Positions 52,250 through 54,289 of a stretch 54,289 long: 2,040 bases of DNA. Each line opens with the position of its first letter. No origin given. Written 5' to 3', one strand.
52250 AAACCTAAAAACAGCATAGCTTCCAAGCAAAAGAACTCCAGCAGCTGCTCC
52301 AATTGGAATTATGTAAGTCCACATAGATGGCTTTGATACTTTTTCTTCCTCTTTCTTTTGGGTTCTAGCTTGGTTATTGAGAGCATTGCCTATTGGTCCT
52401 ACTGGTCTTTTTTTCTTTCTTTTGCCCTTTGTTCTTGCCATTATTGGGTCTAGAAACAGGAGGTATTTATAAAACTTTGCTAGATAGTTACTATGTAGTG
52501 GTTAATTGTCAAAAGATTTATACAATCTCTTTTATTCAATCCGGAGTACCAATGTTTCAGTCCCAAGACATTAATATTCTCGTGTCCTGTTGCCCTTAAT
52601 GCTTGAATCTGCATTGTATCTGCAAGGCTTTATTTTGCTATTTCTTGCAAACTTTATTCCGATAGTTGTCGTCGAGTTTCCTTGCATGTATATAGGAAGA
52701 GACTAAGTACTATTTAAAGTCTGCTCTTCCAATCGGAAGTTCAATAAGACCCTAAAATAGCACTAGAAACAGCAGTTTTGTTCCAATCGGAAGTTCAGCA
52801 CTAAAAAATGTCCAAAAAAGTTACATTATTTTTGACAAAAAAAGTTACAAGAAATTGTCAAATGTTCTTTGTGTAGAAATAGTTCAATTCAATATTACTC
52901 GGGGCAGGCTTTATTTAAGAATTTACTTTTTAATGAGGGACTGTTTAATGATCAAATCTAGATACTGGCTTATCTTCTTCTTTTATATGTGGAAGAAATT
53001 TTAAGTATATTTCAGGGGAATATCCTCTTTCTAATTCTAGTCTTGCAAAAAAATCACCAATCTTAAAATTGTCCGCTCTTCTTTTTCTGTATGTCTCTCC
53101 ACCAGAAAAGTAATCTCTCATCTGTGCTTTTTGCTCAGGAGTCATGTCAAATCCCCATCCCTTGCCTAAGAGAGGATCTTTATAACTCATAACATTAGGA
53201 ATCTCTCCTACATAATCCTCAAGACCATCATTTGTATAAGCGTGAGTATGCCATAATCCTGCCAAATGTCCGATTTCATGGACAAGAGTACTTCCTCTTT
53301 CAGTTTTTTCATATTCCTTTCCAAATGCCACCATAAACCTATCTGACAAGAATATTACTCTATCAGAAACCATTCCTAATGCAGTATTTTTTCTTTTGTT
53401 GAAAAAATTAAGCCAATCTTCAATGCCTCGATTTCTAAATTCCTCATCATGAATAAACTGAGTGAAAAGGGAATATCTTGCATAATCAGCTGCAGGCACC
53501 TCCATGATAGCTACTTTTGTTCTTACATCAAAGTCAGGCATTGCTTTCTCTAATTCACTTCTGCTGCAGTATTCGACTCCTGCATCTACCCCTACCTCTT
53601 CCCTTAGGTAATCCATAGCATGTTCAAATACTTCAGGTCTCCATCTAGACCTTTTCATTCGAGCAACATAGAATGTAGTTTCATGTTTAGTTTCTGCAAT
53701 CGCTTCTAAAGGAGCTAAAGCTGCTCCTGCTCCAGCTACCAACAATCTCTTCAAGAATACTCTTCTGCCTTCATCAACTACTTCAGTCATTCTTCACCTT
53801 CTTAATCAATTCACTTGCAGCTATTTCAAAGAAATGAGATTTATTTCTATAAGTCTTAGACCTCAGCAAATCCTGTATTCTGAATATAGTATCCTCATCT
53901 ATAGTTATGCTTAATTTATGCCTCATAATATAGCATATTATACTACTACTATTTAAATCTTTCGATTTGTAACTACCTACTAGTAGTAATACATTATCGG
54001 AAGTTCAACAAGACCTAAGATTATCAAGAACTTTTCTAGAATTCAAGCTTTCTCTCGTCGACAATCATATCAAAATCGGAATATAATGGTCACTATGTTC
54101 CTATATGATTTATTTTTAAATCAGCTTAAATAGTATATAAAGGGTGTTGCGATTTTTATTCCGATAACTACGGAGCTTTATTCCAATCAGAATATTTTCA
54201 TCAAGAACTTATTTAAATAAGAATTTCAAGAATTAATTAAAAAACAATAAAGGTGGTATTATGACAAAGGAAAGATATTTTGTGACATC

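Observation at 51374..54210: RHH regulator plus Tat-secreted metzincin cassette flanked by direct repeats; a second HExxH protein next door shares the repeat motif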

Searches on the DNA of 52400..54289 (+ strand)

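Call 36: search_rna_families(source=window, start=52400, end=54289, threshold=evalue, max_evalue=10)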
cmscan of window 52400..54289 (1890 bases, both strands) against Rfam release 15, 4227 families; matches with E-value up to 10: 5.
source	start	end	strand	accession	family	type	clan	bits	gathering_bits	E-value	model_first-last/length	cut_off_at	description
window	52938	53013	+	RF04359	Plastid-GIID1-clpP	Intron;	-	19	140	1.7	56-131/179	no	Plastid group II-D1 clpP intron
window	53348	53433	+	RF01848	ACEA_U3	Gene; snRNA; snoRNA; CD-box;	CL00100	17.6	55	1.3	1-209/209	no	ACEA small nucleolar RNA U3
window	53909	54003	+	RF01405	STnc490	Gene; sRNA;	-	16.4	56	2.9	1-124/124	no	STnc490 Hfq binding RNA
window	53365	53399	+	RF00489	ctRNA_p42d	Gene; antisense;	-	16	50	5.7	1-46/46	no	ctRNA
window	53362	53453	-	RF01304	sR5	Gene; snRNA; snoRNA; CD-box;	-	14.9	40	2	1-53/53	no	Small nucleolar RNA sR5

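Call 57: search_dna_similar(query=window:52540-52870:+, collection=plasmids, mode=distant, max_evalue=0.01, max_rows=10)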
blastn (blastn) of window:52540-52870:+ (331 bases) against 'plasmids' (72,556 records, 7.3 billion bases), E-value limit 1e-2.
No match.

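Call 58: search_dna_similar(query=window:52540-52870:+, collection=phages, mode=distant, max_evalue=0.01, max_rows=10)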
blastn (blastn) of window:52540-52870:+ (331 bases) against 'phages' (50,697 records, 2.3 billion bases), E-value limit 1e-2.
No match.
